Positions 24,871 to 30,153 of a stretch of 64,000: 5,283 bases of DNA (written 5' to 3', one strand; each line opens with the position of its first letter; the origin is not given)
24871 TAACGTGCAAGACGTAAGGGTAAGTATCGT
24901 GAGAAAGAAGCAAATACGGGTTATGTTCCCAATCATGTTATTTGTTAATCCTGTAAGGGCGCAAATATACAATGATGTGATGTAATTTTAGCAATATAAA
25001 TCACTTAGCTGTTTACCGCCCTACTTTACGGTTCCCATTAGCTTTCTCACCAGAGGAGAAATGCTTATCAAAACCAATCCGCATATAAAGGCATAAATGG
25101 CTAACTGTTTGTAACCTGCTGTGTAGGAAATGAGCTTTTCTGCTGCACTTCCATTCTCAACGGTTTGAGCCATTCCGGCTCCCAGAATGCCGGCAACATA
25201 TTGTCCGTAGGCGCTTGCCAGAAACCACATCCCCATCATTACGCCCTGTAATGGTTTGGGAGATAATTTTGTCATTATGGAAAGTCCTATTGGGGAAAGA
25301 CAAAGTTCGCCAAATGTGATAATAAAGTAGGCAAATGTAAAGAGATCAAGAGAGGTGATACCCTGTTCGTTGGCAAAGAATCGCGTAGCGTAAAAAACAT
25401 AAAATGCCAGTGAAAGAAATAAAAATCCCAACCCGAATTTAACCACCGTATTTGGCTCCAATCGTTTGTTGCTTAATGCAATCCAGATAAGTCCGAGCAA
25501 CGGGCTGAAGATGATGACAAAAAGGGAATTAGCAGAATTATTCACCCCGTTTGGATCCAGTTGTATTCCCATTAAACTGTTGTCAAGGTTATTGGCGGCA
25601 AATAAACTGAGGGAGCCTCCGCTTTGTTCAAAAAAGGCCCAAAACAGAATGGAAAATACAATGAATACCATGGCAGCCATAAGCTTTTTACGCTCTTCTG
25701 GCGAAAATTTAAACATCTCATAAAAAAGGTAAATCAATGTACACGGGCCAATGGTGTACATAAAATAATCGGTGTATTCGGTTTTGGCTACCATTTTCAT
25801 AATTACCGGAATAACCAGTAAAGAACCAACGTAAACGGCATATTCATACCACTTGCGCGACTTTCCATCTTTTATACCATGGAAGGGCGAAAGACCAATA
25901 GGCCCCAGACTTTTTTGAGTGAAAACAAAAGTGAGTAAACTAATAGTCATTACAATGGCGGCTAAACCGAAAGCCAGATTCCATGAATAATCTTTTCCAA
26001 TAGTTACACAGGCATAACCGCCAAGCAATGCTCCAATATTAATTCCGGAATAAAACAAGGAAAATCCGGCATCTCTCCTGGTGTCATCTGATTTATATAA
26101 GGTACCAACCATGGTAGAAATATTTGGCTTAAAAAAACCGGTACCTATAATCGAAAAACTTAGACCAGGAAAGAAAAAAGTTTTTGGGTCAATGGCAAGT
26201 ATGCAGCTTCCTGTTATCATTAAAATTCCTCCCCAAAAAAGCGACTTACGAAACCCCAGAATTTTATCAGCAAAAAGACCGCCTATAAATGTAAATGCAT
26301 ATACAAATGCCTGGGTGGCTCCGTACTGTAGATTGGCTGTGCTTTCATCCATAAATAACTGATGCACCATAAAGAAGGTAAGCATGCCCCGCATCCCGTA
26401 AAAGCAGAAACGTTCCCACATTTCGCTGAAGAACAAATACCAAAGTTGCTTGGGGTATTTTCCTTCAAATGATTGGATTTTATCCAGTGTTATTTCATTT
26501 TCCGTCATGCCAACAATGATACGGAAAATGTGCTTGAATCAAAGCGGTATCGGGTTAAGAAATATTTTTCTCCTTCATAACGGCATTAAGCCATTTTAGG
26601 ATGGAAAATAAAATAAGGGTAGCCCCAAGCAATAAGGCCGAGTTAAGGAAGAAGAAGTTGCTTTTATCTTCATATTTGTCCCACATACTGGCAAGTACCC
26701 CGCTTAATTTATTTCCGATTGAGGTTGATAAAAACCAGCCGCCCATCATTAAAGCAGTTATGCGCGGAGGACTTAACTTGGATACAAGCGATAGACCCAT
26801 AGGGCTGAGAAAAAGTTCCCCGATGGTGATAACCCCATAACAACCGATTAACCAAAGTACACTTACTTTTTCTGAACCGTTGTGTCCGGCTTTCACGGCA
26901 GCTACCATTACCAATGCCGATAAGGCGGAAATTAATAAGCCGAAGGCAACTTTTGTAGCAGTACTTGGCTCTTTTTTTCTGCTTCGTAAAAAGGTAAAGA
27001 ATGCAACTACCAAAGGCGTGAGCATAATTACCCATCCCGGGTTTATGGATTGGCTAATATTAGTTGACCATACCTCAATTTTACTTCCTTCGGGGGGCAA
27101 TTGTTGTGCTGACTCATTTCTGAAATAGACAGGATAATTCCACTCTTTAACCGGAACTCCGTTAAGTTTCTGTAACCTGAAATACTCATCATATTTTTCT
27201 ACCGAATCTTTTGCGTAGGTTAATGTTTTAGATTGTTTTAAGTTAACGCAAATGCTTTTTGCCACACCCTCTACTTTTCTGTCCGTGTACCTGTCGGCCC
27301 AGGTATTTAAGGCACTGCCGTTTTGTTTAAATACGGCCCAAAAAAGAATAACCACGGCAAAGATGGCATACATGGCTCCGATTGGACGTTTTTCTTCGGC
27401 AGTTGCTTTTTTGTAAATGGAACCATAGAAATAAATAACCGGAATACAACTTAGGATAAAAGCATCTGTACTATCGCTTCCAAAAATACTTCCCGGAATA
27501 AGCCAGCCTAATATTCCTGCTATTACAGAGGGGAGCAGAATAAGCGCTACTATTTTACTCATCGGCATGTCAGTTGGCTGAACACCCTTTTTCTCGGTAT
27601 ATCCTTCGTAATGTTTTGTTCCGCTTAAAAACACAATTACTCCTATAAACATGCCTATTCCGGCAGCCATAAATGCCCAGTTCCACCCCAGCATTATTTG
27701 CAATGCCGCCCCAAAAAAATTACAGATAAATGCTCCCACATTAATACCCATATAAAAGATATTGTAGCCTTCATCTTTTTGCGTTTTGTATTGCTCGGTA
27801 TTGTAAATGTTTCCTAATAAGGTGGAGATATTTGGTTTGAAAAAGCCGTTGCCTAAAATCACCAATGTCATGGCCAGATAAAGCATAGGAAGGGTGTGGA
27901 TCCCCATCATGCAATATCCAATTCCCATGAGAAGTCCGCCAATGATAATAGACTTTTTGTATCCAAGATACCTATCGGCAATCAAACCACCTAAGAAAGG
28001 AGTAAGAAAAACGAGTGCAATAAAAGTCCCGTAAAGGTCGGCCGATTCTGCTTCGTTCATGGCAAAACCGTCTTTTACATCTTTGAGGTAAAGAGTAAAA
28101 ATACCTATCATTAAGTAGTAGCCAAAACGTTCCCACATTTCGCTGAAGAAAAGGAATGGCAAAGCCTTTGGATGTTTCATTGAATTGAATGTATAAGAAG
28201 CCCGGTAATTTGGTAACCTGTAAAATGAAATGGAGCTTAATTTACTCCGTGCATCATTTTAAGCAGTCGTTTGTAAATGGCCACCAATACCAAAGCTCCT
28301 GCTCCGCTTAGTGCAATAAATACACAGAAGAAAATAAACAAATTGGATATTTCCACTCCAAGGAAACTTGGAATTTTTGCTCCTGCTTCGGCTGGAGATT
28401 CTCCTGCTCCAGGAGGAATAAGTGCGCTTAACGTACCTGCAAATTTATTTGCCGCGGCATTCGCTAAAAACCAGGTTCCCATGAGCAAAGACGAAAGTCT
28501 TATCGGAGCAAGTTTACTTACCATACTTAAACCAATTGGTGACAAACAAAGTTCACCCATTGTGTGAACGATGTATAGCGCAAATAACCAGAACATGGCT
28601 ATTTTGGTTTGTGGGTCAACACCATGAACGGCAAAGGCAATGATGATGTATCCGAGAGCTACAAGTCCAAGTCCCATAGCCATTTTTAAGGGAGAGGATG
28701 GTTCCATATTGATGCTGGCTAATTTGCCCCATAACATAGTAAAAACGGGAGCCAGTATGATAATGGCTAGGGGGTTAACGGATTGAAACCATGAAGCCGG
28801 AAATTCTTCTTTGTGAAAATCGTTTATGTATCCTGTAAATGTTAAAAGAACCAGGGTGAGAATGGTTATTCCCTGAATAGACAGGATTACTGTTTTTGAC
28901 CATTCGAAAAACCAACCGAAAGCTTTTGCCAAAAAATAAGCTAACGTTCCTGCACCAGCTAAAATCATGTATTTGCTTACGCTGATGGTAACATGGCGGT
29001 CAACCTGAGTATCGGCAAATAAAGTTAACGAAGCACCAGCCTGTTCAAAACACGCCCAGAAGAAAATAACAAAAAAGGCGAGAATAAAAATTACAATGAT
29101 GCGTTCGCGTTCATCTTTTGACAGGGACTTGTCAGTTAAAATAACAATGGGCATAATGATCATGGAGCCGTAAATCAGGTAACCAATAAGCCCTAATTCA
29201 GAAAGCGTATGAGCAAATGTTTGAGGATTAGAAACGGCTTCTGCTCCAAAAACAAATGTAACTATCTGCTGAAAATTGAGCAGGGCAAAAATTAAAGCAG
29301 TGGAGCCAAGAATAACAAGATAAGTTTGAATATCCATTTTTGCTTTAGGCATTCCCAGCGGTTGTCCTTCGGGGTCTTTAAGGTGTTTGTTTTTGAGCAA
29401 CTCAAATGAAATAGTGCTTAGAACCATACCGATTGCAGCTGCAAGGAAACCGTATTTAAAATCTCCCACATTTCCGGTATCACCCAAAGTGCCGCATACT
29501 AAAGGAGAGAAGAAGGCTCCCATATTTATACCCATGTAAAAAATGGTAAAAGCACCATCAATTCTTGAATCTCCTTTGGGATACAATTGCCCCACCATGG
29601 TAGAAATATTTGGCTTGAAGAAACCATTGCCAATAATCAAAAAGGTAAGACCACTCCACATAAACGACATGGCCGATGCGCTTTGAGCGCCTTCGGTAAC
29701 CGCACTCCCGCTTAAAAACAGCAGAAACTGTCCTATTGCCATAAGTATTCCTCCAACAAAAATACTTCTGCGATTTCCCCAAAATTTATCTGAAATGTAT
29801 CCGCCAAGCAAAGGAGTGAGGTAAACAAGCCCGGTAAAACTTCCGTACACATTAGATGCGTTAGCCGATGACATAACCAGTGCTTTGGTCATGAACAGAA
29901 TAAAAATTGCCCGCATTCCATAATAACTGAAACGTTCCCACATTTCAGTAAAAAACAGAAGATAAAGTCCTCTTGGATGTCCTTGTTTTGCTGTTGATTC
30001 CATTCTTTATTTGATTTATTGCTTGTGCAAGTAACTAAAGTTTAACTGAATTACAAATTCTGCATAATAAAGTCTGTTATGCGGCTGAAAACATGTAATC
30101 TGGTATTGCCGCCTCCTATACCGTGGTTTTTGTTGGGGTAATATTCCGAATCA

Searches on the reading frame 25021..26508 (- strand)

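Call 11: search_protein_families(library=pfam, proteins=[window:25021-26508:-], max_evalue=0.001)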
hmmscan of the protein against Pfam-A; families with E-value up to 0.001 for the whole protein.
window:25021-26508:- (495 aa): 3 families
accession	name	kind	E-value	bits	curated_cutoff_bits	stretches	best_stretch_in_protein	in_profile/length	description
PF00854.27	PTR2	-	1e-57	196.3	27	1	90-447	4-380/392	POT family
PF07690.21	MFS_1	-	2.2e-20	73.3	33.4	2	34-436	6-343/347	Major Facilitator Superfamily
PF03209.21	PUCC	-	9.1e-05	22.1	21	1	337-482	257-395/401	PUCC protein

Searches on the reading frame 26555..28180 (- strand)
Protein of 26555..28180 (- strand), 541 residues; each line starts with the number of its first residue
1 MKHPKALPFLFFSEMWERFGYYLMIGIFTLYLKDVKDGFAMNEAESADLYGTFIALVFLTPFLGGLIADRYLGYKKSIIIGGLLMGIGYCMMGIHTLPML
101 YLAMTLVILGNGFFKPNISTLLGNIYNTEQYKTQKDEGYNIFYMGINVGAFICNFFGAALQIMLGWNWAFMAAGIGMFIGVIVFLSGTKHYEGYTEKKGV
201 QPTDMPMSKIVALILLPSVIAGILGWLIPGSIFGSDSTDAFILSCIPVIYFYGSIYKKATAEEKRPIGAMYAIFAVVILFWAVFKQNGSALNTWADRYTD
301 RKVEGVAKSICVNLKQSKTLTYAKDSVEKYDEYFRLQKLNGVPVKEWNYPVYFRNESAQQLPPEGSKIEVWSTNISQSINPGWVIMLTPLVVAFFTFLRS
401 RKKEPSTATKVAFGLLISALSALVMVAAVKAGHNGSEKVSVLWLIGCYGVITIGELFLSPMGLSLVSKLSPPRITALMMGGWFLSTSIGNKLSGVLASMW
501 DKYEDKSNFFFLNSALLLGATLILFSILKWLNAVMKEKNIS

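Call 11: search_protein_families(library=pfam, proteins=[window:26555-28180:-], max_evalue=0.001)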
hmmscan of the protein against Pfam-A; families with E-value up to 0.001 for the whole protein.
window:26555-28180:- (541 aa): 2 families
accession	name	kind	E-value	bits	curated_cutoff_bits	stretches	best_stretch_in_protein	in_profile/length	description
PF00854.27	PTR2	-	2e-55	188.8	27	2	76-305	2-237/392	POT family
PF07690.21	MFS_1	-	8.7e-27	94.4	33.4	2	19-287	6-293/347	Major Facilitator Superfamily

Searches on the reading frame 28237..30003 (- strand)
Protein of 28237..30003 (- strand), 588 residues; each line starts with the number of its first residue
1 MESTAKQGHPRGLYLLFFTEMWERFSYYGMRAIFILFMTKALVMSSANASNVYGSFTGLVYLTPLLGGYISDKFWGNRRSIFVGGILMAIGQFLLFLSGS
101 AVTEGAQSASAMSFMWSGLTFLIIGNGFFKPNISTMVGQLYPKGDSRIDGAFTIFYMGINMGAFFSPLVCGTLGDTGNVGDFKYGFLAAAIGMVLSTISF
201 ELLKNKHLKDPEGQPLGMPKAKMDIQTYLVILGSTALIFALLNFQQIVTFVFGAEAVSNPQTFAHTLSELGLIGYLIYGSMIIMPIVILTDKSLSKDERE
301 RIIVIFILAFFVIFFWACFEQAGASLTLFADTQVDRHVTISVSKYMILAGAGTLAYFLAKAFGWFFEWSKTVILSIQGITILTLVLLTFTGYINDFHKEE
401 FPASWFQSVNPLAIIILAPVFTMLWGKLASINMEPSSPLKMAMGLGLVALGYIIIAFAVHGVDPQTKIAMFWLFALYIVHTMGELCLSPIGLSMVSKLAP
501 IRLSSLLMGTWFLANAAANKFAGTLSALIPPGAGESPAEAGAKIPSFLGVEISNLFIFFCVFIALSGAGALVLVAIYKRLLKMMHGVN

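Call 11: search_protein_families(library=pfam, proteins=[window:28237-30003:-], max_evalue=0.001)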
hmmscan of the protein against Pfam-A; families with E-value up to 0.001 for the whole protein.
window:28237-30003:- (588 aa): 2 families
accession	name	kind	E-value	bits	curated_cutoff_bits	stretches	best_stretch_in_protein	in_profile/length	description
PF00854.27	PTR2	-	3.2e-58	197.9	27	2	79-342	2-241/392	POT family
PF07690.21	MFS_1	-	3.5e-17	62.8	33.4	1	25-322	10-291/347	Major Facilitator Superfamily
